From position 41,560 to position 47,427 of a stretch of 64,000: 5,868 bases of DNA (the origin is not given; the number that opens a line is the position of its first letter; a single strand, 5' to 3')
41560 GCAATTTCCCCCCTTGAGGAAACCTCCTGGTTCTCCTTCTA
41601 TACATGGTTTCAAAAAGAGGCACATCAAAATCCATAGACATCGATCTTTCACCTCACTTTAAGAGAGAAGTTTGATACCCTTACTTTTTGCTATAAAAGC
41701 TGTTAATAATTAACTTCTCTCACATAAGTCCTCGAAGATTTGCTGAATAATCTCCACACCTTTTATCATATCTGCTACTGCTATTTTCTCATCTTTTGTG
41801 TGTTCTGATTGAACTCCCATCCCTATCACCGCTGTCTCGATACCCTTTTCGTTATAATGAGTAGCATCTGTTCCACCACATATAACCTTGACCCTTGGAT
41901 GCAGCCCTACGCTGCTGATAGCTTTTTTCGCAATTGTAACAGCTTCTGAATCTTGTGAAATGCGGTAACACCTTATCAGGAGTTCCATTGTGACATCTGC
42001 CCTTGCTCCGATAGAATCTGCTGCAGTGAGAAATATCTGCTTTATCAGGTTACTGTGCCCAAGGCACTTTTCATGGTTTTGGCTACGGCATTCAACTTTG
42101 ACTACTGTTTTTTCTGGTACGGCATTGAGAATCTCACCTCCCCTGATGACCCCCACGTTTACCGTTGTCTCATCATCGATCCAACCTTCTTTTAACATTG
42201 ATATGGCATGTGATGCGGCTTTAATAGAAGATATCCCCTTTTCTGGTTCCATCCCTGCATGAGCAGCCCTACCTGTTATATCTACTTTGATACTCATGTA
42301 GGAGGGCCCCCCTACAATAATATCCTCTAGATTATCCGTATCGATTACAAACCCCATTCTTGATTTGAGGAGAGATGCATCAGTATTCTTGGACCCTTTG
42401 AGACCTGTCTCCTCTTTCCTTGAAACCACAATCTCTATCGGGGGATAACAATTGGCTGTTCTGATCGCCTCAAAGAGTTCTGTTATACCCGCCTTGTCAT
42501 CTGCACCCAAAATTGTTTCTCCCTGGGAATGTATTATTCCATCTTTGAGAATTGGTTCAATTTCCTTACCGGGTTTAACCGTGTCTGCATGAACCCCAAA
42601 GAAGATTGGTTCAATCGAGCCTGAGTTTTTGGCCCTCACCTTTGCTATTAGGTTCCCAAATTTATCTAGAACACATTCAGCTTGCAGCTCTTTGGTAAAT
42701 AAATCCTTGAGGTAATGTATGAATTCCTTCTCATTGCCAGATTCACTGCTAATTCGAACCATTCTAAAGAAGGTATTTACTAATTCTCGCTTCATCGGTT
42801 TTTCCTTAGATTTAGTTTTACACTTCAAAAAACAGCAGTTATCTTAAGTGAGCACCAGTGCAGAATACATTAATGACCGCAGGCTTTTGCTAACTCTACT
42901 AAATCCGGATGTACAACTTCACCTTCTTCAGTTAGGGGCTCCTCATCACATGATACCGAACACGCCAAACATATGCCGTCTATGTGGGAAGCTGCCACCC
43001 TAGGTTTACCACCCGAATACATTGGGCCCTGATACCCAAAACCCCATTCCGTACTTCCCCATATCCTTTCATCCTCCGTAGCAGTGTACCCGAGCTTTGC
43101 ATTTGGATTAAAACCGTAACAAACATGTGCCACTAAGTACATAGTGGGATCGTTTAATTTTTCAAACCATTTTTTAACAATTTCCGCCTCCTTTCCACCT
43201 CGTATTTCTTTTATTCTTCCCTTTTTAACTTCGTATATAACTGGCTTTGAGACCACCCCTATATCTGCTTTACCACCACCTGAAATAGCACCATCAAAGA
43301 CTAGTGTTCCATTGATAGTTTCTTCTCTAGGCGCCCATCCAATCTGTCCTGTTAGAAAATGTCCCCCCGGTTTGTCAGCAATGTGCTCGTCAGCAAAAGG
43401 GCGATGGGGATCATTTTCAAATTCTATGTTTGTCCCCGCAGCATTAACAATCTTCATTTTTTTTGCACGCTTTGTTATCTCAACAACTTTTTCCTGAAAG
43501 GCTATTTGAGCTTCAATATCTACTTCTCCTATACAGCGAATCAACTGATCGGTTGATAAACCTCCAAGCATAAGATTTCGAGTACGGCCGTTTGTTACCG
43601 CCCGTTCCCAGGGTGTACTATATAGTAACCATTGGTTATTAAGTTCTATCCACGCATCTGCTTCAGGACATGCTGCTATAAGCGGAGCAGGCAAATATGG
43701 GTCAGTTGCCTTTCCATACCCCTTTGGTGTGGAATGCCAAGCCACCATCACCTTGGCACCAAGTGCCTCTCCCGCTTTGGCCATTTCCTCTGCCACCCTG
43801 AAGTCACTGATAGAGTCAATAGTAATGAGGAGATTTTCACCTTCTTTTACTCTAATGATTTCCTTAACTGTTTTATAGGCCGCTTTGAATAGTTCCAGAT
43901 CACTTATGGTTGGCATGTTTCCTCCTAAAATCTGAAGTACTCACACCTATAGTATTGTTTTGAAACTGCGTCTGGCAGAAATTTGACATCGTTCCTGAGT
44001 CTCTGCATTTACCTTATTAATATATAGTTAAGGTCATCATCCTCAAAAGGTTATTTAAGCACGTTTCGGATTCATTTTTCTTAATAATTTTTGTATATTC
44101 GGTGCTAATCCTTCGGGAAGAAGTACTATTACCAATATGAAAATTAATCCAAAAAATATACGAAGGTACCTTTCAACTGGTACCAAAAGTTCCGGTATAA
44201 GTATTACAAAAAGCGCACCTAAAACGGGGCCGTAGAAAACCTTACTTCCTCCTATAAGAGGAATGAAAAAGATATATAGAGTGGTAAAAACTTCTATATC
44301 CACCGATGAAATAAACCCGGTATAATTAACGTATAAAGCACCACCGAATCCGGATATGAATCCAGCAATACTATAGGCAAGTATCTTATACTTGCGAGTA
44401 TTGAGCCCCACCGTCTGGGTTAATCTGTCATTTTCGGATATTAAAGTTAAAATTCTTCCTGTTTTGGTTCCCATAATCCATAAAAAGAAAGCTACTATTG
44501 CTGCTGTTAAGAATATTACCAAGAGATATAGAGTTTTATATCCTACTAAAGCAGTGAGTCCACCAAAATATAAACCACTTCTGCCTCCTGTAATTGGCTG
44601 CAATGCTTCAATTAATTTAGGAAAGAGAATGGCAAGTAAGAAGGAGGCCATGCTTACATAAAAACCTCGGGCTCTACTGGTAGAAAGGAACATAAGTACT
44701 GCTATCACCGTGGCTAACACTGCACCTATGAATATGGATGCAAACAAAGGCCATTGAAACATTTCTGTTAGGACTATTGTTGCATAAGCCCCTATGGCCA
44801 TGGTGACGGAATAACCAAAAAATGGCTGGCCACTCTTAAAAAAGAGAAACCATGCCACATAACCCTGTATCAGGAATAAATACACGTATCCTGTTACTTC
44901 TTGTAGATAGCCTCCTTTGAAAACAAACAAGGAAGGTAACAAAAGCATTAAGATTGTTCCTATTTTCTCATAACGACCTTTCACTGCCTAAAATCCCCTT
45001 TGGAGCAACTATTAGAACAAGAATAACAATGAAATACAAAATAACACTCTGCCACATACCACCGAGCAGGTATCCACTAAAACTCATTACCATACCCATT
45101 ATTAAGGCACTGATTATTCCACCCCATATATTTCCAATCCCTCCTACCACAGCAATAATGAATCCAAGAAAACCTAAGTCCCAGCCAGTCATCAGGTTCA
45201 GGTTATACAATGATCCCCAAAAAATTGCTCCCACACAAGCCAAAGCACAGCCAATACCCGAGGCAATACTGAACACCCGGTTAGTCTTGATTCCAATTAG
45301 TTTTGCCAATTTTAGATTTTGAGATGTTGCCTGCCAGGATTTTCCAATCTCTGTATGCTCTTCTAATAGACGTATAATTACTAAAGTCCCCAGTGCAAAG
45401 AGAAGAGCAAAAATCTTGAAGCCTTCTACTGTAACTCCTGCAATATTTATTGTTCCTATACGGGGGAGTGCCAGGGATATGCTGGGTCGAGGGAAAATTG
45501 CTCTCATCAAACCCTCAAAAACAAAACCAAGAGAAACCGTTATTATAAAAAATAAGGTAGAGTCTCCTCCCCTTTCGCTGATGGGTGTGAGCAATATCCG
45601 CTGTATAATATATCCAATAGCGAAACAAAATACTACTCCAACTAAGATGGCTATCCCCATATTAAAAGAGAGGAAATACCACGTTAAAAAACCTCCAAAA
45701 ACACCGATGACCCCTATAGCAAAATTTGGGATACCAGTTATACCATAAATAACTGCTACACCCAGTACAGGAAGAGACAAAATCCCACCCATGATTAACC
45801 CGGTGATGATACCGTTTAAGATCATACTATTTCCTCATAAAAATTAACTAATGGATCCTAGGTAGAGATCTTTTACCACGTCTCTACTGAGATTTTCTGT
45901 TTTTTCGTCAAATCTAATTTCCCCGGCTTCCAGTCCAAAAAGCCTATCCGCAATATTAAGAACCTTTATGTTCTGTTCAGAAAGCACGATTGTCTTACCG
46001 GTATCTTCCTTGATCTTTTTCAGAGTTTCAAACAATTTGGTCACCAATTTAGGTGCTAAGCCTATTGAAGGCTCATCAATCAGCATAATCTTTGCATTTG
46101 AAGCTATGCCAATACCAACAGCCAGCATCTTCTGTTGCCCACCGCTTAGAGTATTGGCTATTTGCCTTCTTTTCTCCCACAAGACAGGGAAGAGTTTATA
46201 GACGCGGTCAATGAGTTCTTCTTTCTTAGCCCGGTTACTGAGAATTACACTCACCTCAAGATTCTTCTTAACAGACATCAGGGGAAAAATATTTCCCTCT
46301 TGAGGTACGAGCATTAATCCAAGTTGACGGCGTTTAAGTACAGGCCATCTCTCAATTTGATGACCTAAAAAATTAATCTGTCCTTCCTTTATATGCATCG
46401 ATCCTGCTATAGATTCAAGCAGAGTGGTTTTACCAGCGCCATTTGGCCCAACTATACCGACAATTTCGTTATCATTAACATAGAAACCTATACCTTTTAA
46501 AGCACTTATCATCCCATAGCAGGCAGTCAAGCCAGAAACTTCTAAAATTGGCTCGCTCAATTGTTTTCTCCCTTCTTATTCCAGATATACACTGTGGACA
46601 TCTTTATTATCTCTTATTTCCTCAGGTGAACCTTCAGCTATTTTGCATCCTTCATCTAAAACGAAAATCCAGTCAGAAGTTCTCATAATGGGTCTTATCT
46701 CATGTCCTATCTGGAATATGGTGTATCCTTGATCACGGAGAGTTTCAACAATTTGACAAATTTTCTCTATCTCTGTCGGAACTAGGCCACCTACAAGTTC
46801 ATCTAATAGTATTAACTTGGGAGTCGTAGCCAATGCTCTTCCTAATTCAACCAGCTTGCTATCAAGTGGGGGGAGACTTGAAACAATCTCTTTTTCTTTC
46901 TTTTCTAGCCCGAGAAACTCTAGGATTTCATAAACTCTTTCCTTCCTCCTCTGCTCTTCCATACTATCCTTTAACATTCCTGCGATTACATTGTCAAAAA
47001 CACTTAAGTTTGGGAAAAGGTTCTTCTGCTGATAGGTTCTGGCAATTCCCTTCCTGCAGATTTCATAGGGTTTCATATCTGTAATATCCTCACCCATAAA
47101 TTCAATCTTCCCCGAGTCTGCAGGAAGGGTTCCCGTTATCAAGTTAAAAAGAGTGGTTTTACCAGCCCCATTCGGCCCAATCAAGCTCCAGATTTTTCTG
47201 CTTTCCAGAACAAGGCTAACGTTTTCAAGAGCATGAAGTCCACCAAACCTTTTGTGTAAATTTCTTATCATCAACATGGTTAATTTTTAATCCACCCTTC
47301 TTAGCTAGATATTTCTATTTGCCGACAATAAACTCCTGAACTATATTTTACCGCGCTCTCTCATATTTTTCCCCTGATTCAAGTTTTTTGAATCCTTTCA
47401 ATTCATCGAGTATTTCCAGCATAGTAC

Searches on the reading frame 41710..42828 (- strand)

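Call 6: search_protein_families(library=pfam, proteins=[window:41710-42828:-])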
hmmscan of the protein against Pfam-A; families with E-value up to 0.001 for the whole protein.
window:41710-42828:- (372 aa): 4 families
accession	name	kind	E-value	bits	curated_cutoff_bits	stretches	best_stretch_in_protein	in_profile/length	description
PF07687.19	M20_dimer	-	2.5e-17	63.2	21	1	177-266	6-99/107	Peptidase dimerisation domain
PF01546.33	Peptidase_M20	-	4e-15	56.7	24.6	1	77-366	2-205/206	Peptidase family M20/M25/M40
PF05343.19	Peptidase_M42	-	4.9e-08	32.8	23.2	0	109-167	133-193/292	M42 glutamyl aminopeptidase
PF04389.22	Peptidase_M28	-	0.00013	22.2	21.3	0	59-167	1-95/193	Peptidase family M28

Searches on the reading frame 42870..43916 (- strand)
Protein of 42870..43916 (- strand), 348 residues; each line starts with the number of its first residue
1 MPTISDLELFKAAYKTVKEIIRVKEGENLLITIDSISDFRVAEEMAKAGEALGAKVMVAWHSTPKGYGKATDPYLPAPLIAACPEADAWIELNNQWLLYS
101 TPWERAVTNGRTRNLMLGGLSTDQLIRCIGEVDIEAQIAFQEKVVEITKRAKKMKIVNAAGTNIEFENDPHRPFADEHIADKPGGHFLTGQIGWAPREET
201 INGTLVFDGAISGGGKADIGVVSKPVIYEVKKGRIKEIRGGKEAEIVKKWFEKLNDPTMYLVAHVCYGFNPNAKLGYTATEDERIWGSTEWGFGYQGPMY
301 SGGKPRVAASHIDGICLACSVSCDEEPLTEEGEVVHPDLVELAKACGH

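Call 6: search_protein_families(library=pfam, proteins=[window:42870-43916:-])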
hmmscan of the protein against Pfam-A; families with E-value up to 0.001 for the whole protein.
window:42870-43916:- (348 aa): 0 families

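Call 13: search_protein_families(library=pfam, proteins=[window:42870-43916:-], max_evalue=0.1)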
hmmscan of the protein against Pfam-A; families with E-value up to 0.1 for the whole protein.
window:42870-43916:- (348 aa): 0 families

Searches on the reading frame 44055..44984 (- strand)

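Call 6: search_protein_families(library=pfam, proteins=[window:44055-44984:-])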
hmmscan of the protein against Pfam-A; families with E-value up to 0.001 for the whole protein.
window:44055-44984:- (309 aa): 1 family
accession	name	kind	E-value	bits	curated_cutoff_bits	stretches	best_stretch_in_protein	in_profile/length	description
PF02653.21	BPD_transp_2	-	3.3e-27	95.7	26.8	1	43-285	17-268/269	Branched-chain amino acid transport system / permease component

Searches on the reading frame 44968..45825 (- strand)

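Call 7: search_protein_families(library=pfam, proteins=[window:44968-45825:-])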
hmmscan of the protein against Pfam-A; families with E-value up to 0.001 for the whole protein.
window:44968-45825:- (285 aa): 1 family
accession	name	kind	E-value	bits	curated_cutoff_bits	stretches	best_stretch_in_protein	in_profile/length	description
PF02653.21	BPD_transp_2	-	3.9e-21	75.8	26.8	1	6-271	2-269/269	Branched-chain amino acid transport system / permease component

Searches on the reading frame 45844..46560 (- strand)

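Call 7: search_protein_families(library=pfam, proteins=[window:45844-46560:-])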
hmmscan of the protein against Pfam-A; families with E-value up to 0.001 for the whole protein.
window:45844-46560:- (238 aa): 6 families
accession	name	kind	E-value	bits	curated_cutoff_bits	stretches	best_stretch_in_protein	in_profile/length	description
PF00005.33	ABC_tran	-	3.8e-27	96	25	1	21-165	1-136/137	ABC transporter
PF13304.12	AAA_21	-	1.9e-12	48.3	27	2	135-193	235-295/304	AAA domain, putative AbiEii toxin, Type IV TA system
PF02463.25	SMC_N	-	7.5e-08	32.5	40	1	31-211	24-212/220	RecF/RecN/SMC N terminal domain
PF13476.12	AAA_23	-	3.8e-05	24.8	27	1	30-52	18-40/201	AAA domain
PF13175.12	AAA_15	-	0.00012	22.3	32.1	0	30-51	22-43/374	AAA ATPase domain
PF00931.28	NB-ARC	-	0.00082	19.1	23.5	0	29-63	16-50/248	NB-ARC domain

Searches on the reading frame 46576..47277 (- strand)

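Call 7: search_protein_families(library=pfam, proteins=[window:46576-47277:-])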
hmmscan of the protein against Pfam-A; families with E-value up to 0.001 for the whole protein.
window:46576-47277:- (233 aa): 4 families
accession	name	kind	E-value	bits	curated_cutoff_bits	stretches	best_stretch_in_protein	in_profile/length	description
PF00005.33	ABC_tran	-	7.9e-28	98.2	25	1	17-160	1-134/137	ABC transporter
PF12399.14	BCA_ABC_TP_C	-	1.4e-06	28.2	25.5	1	212-232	2-22/27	Branched-chain amino acid ATP-binding cassette transporter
PF13401.12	AAA_22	-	0.00029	21.6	27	1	26-160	4-92/130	AAA domain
PF13476.12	AAA_23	-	0.0005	21.2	27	0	18-51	11-43/201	AAA domain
